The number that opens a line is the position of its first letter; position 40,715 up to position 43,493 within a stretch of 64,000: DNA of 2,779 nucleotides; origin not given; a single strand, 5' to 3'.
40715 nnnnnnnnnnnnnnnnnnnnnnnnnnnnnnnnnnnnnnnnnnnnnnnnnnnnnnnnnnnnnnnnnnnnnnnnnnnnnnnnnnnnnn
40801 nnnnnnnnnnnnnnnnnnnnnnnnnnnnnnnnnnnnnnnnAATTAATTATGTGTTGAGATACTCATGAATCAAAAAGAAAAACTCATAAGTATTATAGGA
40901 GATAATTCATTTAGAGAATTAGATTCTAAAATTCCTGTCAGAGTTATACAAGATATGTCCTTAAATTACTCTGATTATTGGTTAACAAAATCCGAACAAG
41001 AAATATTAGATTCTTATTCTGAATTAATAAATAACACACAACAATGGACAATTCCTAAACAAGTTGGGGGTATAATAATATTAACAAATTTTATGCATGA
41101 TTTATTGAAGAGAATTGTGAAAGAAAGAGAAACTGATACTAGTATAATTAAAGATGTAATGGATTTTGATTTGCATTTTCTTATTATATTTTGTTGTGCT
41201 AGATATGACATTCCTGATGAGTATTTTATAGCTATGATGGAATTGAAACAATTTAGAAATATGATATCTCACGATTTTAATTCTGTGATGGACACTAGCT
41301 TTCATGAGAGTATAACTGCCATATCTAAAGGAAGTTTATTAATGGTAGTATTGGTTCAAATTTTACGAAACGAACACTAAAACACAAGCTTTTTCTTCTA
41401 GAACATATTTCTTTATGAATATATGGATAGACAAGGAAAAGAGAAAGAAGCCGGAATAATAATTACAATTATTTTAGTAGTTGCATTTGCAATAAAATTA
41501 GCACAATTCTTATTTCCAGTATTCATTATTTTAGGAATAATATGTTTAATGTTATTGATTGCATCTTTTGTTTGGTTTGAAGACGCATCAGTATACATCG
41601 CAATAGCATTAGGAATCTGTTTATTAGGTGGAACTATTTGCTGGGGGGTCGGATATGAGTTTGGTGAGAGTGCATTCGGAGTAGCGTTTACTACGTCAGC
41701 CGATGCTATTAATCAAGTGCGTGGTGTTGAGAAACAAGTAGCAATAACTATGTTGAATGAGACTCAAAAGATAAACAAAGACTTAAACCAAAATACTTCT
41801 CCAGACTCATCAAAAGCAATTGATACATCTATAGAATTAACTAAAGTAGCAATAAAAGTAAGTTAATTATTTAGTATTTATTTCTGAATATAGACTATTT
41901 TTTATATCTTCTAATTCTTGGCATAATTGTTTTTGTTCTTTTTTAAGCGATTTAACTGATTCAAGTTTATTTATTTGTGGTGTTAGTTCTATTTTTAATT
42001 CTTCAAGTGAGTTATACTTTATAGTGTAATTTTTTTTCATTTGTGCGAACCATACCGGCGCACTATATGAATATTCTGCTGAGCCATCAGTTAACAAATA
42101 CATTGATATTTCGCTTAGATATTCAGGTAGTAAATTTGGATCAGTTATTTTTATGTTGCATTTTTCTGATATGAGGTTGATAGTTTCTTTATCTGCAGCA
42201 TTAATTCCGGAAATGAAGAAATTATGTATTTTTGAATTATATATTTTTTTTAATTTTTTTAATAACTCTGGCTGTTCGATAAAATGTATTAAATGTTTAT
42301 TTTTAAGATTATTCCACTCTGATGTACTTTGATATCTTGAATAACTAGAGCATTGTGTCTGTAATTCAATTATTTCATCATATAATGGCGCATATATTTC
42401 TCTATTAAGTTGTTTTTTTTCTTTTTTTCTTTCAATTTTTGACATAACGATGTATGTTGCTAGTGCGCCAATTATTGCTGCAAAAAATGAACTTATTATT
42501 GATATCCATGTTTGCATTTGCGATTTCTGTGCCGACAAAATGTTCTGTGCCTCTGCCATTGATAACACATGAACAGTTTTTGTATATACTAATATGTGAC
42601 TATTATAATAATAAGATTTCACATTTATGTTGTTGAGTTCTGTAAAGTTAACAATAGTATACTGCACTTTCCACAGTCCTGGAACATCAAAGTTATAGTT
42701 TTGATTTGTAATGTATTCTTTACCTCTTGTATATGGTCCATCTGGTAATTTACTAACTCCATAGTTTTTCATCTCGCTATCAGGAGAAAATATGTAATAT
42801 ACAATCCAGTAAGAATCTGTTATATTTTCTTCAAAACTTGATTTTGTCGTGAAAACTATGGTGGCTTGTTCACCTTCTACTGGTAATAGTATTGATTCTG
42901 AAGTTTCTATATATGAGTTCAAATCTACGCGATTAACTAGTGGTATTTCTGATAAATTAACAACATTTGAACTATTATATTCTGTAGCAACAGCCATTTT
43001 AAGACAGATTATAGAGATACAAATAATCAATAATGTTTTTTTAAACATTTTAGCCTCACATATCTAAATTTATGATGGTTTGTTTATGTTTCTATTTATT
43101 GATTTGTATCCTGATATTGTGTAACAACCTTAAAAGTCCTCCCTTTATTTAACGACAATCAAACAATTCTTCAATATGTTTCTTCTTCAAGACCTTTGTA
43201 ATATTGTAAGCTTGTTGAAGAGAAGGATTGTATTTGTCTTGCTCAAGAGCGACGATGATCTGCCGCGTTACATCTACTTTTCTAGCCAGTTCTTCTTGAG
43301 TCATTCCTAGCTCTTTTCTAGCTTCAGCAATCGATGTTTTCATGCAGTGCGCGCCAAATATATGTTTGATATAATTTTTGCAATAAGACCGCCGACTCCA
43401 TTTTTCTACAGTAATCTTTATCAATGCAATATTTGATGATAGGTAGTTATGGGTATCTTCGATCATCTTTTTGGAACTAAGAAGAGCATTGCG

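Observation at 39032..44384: tRNA-adjacent block: membrane-tethered Cys-rich-ectodomain HNH nuclease, Rx4H (HEPN-like) protein, more single-pass membrane proteins and an XRE regulator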

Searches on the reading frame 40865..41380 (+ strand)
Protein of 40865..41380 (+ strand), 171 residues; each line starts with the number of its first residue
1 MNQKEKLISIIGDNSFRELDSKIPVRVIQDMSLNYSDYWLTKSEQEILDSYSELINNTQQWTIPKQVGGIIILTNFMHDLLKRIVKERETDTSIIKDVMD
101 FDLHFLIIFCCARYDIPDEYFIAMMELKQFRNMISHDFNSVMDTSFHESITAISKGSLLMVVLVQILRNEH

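Call 4: search_protein_families(library=pfam, proteins=[window:40865-41380:+], max_evalue=1)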
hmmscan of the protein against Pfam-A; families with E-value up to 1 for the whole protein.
window:40865-41380:+ (171 aa): 4 families
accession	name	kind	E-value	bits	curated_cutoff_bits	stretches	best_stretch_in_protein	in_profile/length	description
PF01934.22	HepT-like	-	0.026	14.7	23.5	1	117-150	73-106/120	Ribonuclease HepT-like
PF18730.6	HEPN_Cthe2314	-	0.027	14.9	27.1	1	115-152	104-139/174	Cthe_2314-like HEPN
PF21754.2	DacZ_A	-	0.037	15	28.3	1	6-55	16-66/109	Probable sensor domain DacZ_A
PF18735.6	HEPN_RiboL-PSP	-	0.058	13.7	28.4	1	33-168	80-190/191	RiboL-PSP-HEPN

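Call 5: search_protein_families(library=padloc, proteins=[window:40865-41380:+], max_evalue=1)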
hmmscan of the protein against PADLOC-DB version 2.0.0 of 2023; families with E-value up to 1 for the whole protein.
window:40865-41380:+ (171 aa): 0 families

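Call 6: search_protein_families(library=ncbifam, proteins=[window:40865-41380:+], max_evalue=1)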
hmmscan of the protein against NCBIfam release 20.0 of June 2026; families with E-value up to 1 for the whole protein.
window:40865-41380:+ (171 aa): 0 families

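Call 11: find_homologous_proteins(query=window:40865-41380:+, max_evalue=10)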
Query window:40865-41380:+ (171 aa): 4 proteins with E <= 10 among 22 candidates.
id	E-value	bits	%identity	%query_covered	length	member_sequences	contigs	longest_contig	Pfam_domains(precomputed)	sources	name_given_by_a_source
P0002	1.7e-106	371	100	100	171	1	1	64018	-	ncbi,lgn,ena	-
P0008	1.0e-50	190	54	99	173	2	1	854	-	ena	-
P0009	4.9e-43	165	46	95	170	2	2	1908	-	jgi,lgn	-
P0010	7.5e-34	135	51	65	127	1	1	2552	-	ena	-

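Call 12: find_encoding_contigs(protein=P0009, flank=10000)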
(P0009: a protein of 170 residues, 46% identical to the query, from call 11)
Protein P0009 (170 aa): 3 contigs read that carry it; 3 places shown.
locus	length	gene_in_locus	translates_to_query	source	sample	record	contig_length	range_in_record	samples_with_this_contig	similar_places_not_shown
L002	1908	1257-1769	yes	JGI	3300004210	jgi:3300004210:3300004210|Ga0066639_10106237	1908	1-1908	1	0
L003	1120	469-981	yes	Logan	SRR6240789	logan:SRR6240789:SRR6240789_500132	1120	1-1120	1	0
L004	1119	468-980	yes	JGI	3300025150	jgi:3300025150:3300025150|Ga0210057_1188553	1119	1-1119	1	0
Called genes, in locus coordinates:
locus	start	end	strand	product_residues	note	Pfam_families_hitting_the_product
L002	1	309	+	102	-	?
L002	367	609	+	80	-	PF13392:HNH_3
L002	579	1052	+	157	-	-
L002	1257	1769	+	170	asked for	-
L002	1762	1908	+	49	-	?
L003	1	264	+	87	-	?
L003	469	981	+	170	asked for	-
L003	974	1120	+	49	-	?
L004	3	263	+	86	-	?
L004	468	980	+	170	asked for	-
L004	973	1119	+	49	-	?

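Call 13: find_encoding_contigs(protein=P0010, flank=10000)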
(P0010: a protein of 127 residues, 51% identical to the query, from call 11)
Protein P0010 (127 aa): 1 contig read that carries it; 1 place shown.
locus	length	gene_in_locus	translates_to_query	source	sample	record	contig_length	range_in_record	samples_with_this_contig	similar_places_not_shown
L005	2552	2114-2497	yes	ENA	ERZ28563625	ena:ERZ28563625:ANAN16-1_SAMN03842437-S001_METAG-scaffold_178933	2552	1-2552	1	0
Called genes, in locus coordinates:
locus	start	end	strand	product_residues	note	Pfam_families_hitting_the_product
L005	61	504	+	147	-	-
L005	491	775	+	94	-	-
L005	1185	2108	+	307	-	PF20217:DUF6577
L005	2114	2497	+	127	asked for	-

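Call 14: find_encoding_contigs(protein=P0008, flank=10000)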
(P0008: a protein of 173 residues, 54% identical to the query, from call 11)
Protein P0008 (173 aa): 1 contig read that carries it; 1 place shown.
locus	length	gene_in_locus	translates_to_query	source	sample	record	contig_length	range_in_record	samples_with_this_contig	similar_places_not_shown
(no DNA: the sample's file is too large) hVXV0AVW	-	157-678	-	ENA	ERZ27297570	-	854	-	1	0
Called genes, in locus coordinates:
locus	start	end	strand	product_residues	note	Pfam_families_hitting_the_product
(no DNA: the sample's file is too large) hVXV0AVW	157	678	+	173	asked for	-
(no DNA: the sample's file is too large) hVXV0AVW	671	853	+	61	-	?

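Call 19: search_protein_families(library=pfam, proteins=[L002:579-1052:+, L002:1-309:+, L002:1762-1908:+, L005:61-504:+, L005:491-775:+, L005:1185-2108:+, L002:367-609:+], max_evalue=1)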
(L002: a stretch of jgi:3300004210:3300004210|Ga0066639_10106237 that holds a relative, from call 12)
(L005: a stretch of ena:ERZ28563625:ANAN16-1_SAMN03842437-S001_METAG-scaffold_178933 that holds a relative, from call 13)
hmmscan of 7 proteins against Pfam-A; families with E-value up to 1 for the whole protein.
L002:579-1052:+ (157 aa): 0 families

L002:1-309:+ (102 aa): 3 families
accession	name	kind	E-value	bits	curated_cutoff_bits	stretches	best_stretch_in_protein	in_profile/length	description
PF13385.13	Laminin_G_3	-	4.9e-18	66.1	27.6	1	8-78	74-144/151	Concanavalin A-like lectin/glucanases superfamily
PF02210.31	Laminin_G_2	-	0.0023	18.8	22.9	1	9-76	49-125/126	Laminin G domain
PF07953.20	Toxin_R_bind_N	-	0.0045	17.2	23.8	1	6-42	118-154/191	Clostridium neurotoxin, N-terminal receptor binding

L002:1762-1908:+ (49 aa): 0 families

L005:61-504:+ (147 aa): 2 families
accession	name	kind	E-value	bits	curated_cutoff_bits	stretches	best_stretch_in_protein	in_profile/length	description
PF08647.16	BRE1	-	0.081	13.5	27.9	1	76-129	20-73/95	BRE1 E3 ubiquitin ligase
PF23870.1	DUF7225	-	0.28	11.4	27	1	71-138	10-73/103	Domain of unknown function (DUF7225)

L005:491-775:+ (94 aa): 1 family
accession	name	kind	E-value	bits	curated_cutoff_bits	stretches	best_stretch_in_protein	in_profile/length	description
PF22833.2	C5orf34_2nd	-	0.042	14.9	27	1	28-74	24-63/117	C5orf34-like, second domain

L005:1185-2108:+ (307 aa): 5 families
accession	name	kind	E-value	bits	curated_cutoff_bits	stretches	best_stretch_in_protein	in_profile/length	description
PF20217.3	DUF6577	-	3.8e-18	66.4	27.8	1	84-281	3-200/204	Family of unknown function (DUF6577)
PF09462.15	Mus7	-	0.0073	15.6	23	1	3-161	201-353/613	Mus7/MMS22 family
PF16809.10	NleF_casp_inhib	-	0.0092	16.5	24.1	1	3-46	11-54/145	NleF caspase inhibitor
PF21796.3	Cac1_C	-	0.12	12.9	24.3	1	71-88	22-39/55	Chromatin assembly factor 1 subunit Cac1, C-terminal domain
PF24615.2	Spectrin_Anc-1_2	-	0.16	12.7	28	1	2-57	50-104/105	Nuclear anchorage protein 1, spectrin repeat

L002:367-609:+ (80 aa): 1 family
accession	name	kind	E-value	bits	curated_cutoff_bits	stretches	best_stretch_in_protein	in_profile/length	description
PF13392.12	HNH_3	-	4.5e-11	42.6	24.8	1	20-62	2-43/46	HNH endonuclease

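Call 48: search_protein_families(library=phrogs, proteins=[window:40865-41380:+], max_evalue=0.1)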
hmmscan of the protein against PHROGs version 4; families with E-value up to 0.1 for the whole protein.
window:40865-41380:+ (171 aa): 0 families

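Call 50: search_protein_families(library=pfam, alignment_id=A3, max_evalue=1)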
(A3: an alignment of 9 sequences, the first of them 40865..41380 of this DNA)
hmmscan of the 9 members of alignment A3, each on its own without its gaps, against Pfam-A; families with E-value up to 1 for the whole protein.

A. member 1, window:40865-41380:+ (171 aa): 4 families
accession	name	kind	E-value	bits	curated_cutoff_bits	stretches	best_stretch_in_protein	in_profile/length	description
PF01934.22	HepT-like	-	0.026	14.7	23.5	1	117-150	73-106/120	Ribonuclease HepT-like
PF18730.6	HEPN_Cthe2314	-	0.027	14.9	27.1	1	115-152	104-139/174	Cthe_2314-like HEPN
PF21754.2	DacZ_A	-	0.037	15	28.3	1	6-55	16-66/109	Probable sensor domain DacZ_A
PF18735.6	HEPN_RiboL-PSP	-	0.058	13.7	28.4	1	33-168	80-190/191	RiboL-PSP-HEPN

B. families by the number of members that match (of 9 scanned): 13 families
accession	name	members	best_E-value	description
PF13643.11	DUF4145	4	0.003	Domain of unknown function (DUF4145)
PF09659.15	Cas_Csm6_HEPN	4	0.012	Cas_Csm6 HEPN domain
PF05046.19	Img2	2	0.004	Mitochondrial large subunit ribosomal protein (Img2)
PF18730.6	HEPN_Cthe2314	2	0.014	Cthe_2314-like HEPN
PF01934.22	HepT-like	2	0.026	Ribonuclease HepT-like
PF17372.7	DUF5394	1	0.024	Family of unknown function (DUF5394)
PF24694.1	LNS2_PITM1-3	1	0.031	PITM 1-3, LNS2 domain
PF25264.1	DUF7864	1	0.035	Domain of unknown function (DUF7864)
PF21754.2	DacZ_A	1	0.037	Probable sensor domain DacZ_A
PF18735.6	HEPN_RiboL-PSP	1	0.058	RiboL-PSP-HEPN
PF03288.22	Pox_D5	1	0.091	Poxvirus D5 protein-like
PF18429.6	DUF5609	1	0.14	Domain of unknown function (DUF5609)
PF22227.1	DNA_pol3_gamma_R_C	1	0.4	DNA polymerase III gamma subunit-related, C-terminal domain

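Call 99: search_protein_families(library=pfam, proteins=[L006:10516-11361:+, L007:8617-9468:+, L013:1-906:+, L007:6991-8100:+, L009:8485-9999:+, L008:9091-9999:+], max_evalue=0.01)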
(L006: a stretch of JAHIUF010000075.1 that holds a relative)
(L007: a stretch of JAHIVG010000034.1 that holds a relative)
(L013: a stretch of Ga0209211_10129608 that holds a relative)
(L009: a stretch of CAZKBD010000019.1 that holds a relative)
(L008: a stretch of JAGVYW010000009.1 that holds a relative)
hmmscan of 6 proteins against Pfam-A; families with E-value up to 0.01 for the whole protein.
L006:10516-11361:+ (281 aa): 1 family
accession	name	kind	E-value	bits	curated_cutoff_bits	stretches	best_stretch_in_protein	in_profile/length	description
PF02498.22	Bro-N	-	1.2e-11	45.4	25.6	1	15-108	1-92/96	BRO family, N-terminal domain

L007:8617-9468:+ (283 aa): 1 family
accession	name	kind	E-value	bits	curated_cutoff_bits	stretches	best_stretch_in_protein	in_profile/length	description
PF02498.22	Bro-N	-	8.8e-09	36.3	25.6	1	15-108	1-92/96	BRO family, N-terminal domain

L013:1-906:+ (302 aa): 1 family
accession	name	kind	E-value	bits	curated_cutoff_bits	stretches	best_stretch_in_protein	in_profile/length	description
PF01420.25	Methylase_S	-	3.9e-17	63.4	22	1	93-273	1-163/168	Type I restriction modification DNA specificity domain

L007:6991-8100:+ (369 aa): 1 family
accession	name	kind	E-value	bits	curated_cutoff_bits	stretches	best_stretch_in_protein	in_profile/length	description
PF04490.17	Pox_T4_C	-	0.0034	18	25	0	280-334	74-127/146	Poxvirus T4 protein, C terminus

L009:8485-9999:+ (504 aa): 0 families

L008:9091-9999:+ (302 aa): 2 families
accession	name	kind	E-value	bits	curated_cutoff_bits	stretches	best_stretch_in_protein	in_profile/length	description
PF00526.23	Dicty_CTDC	-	2.7e-11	43.5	27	2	227-250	1-22/24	Dictyostelium (slime mold) repeat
PF13425.11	O-antigen_lig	-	0.0093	15.3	31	1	23-136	222-326/462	O-antigen ligase like membrane protein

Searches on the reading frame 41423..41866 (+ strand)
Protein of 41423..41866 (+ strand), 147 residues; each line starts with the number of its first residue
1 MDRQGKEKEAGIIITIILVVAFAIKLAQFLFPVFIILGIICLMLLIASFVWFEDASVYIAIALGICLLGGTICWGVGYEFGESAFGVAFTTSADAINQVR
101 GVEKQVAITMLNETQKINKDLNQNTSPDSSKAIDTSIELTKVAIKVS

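Call 4: search_protein_families(library=pfam, proteins=[window:41423-41866:+], max_evalue=1)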
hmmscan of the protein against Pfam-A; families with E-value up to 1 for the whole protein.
window:41423-41866:+ (147 aa): 2 families
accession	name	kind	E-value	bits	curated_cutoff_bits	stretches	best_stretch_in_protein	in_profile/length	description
PF05820.16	Ac81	-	0.019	15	25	1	6-59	121-174/178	Baculoviridae AC81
PF20197.3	DUF6560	-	0.026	15.2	27.8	1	2-72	25-92/174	Family of unknown function (DUF6560)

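Call 5: search_protein_families(library=padloc, proteins=[window:41423-41866:+], max_evalue=1)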
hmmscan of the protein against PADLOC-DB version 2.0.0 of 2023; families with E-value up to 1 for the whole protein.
window:41423-41866:+ (147 aa): 0 families

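Call 6: search_protein_families(library=ncbifam, proteins=[window:41423-41866:+], max_evalue=1)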
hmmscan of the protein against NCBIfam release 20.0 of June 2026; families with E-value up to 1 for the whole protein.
window:41423-41866:+ (147 aa): 0 families

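Call 48: search_protein_families(library=phrogs, proteins=[window:41423-41866:+], max_evalue=0.1)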
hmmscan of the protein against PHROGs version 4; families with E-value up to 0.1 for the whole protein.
window:41423-41866:+ (147 aa): 0 families

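Call 99: search_protein_families(library=pfam, proteins=[L006:10516-11361:+, L007:8617-9468:+, L013:1-906:+, L007:6991-8100:+, L009:8485-9999:+, L008:9091-9999:+], max_evalue=0.01)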
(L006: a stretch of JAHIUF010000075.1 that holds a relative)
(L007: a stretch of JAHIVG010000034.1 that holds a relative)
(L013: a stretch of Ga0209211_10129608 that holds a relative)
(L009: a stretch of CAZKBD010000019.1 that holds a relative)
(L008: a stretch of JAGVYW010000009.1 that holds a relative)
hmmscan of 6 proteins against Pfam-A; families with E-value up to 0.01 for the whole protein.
L006:10516-11361:+ (281 aa): 1 family
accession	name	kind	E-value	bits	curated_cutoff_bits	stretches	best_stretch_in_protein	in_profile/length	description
PF02498.22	Bro-N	-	1.2e-11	45.4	25.6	1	15-108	1-92/96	BRO family, N-terminal domain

L007:8617-9468:+ (283 aa): 1 family
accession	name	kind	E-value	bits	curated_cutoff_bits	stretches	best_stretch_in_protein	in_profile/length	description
PF02498.22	Bro-N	-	8.8e-09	36.3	25.6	1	15-108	1-92/96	BRO family, N-terminal domain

L013:1-906:+ (302 aa): 1 family
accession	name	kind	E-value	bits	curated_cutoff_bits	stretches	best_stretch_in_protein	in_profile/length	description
PF01420.25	Methylase_S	-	3.9e-17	63.4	22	1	93-273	1-163/168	Type I restriction modification DNA specificity domain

L007:6991-8100:+ (369 aa): 1 family
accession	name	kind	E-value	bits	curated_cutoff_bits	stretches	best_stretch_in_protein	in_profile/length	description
PF04490.17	Pox_T4_C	-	0.0034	18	25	0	280-334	74-127/146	Poxvirus T4 protein, C terminus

L009:8485-9999:+ (504 aa): 0 families

L008:9091-9999:+ (302 aa): 2 families
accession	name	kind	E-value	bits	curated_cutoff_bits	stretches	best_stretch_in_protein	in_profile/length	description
PF00526.23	Dicty_CTDC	-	2.7e-11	43.5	27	2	227-250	1-22/24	Dictyostelium (slime mold) repeat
PF13425.11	O-antigen_lig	-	0.0093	15.3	31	1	23-136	222-326/462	O-antigen ligase like membrane protein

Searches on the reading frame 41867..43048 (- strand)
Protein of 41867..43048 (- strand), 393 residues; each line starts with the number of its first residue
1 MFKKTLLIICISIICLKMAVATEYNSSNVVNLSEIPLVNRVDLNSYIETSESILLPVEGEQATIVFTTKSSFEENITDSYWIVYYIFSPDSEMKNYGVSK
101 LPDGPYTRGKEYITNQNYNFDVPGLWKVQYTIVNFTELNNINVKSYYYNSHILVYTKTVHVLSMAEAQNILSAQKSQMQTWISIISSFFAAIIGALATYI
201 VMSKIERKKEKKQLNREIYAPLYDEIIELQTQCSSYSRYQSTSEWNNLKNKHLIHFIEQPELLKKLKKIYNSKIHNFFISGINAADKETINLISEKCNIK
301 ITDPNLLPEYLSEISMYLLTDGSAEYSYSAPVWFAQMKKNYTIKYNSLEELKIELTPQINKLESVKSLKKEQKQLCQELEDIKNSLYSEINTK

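Call 4: search_protein_families(library=pfam, proteins=[window:41867-43048:-], max_evalue=1)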
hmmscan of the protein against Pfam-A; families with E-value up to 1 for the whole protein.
window:41867-43048:- (393 aa): 4 families
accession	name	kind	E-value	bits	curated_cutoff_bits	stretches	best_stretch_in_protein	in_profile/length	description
PF09335.16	VTT_dom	-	0.038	14.9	33.9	1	179-216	15-52/123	VTT domain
PF06305.16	LapA_dom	-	0.19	12.1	28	1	170-218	10-56/64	Lipopolysaccharide assembly protein A domain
PF20570.3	DUF6779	-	0.28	12.3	28.1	0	182-221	3-42/108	Domain of unknown function (DUF6779)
PF12065.13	DUF3545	-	0.28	11.6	25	0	370-392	34-56/58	Protein of unknown function (DUF3545)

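Call 5: search_protein_families(library=padloc, proteins=[window:41867-43048:-], max_evalue=1)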
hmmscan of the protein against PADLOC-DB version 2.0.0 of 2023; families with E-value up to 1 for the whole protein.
window:41867-43048:- (393 aa): 0 families

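Call 6: search_protein_families(library=ncbifam, proteins=[window:41867-43048:-], max_evalue=1)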
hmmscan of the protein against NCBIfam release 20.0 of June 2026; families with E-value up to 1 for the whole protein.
window:41867-43048:- (393 aa): 1 family
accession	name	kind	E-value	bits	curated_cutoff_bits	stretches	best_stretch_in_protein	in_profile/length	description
NF046002.1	MAG3450_fam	equivalog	0.012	15.8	70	1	83-212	18-121/121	MAG3450 family membrane protein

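Call 48: search_protein_families(library=phrogs, proteins=[window:41867-43048:-], max_evalue=0.1)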
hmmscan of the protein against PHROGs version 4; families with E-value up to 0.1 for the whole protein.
window:41867-43048:- (393 aa): 1 family
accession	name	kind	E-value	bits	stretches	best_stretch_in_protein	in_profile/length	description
phrog_4105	-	unknown function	0.048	14.9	0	180-245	5-67/103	-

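Call 99: search_protein_families(library=pfam, proteins=[L006:10516-11361:+, L007:8617-9468:+, L013:1-906:+, L007:6991-8100:+, L009:8485-9999:+, L008:9091-9999:+], max_evalue=0.01)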
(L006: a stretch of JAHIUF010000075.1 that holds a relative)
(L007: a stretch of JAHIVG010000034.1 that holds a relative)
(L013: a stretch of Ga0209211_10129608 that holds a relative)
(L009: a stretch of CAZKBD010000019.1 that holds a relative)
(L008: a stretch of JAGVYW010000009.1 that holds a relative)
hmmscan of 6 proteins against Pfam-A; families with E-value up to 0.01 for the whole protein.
L006:10516-11361:+ (281 aa): 1 family
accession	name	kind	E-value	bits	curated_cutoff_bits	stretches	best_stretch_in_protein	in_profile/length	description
PF02498.22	Bro-N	-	1.2e-11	45.4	25.6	1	15-108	1-92/96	BRO family, N-terminal domain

L007:8617-9468:+ (283 aa): 1 family
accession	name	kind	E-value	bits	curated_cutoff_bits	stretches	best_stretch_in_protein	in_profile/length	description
PF02498.22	Bro-N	-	8.8e-09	36.3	25.6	1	15-108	1-92/96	BRO family, N-terminal domain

L013:1-906:+ (302 aa): 1 family
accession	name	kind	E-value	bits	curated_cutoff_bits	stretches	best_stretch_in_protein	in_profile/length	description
PF01420.25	Methylase_S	-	3.9e-17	63.4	22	1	93-273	1-163/168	Type I restriction modification DNA specificity domain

L007:6991-8100:+ (369 aa): 1 family
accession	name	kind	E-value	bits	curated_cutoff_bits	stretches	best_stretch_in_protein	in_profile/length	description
PF04490.17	Pox_T4_C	-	0.0034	18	25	0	280-334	74-127/146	Poxvirus T4 protein, C terminus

L009:8485-9999:+ (504 aa): 0 families

L008:9091-9999:+ (302 aa): 2 families
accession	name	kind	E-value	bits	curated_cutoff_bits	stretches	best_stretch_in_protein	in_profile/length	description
PF00526.23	Dicty_CTDC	-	2.7e-11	43.5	27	2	227-250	1-22/24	Dictyostelium (slime mold) repeat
PF13425.11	O-antigen_lig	-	0.0093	15.3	31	1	23-136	222-326/462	O-antigen ligase like membrane protein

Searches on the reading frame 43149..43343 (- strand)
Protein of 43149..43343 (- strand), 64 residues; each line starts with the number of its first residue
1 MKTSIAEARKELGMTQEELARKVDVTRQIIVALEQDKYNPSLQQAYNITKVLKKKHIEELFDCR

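Call 48: search_protein_families(library=phrogs, proteins=[window:43149-43343:-], max_evalue=0.1)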
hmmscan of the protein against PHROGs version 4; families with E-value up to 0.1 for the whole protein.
window:43149-43343:- (64 aa): 32 families (the best 25 are shown)
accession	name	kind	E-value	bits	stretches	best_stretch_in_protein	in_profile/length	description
phrog_3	-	transcription regulation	9.9e-10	39.7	1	1-61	89-146/430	transcriptional repressor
phrog_2439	-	transcription regulation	1.4e-09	38.3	1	4-53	11-60/367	transcriptional regulator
phrog_8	-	transcription regulation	3e-08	34.5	1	5-52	81-128/346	transcriptional regulator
phrog_1373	-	transcription regulation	6.4e-08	33.8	1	4-55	67-118/166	transcriptional regulator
phrog_4836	-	transcription regulation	6.9e-08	33.3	1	3-43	78-118/194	CII-like regulator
phrog_5823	-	transcription regulation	9.7e-07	29.3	1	4-60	10-66/404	transcriptional regulator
phrog_2104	-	unknown function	1.4e-06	29.4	1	3-48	42-87/103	-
phrog_7950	-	transcription regulation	4.6e-06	27.6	1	8-37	15-44/68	transcriptional repressor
phrog_14076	-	transcription regulation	0.00019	22.9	1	3-37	16-53/86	transcriptional regulator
phrog_4739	-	unknown function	0.00032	21.4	1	3-53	70-120/167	-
phrog_2339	-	DNA, RNA and nucleotide metabolism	0.00044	21.2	1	3-45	28-71/98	HTH DNA binding protein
phrog_4151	-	DNA, RNA and nucleotide metabolism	0.00087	20.1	1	2-35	9-42/154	DNA binding protein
phrog_2328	-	transcription regulation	0.0011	19.8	1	6-44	21-59/128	transcriptional repressor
phrog_4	-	transcription regulation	0.0016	18.5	1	5-53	141-185/400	transcriptional repressor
phrog_1124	-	transcription regulation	0.0019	18.8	1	3-52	11-59/177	transcriptional regulator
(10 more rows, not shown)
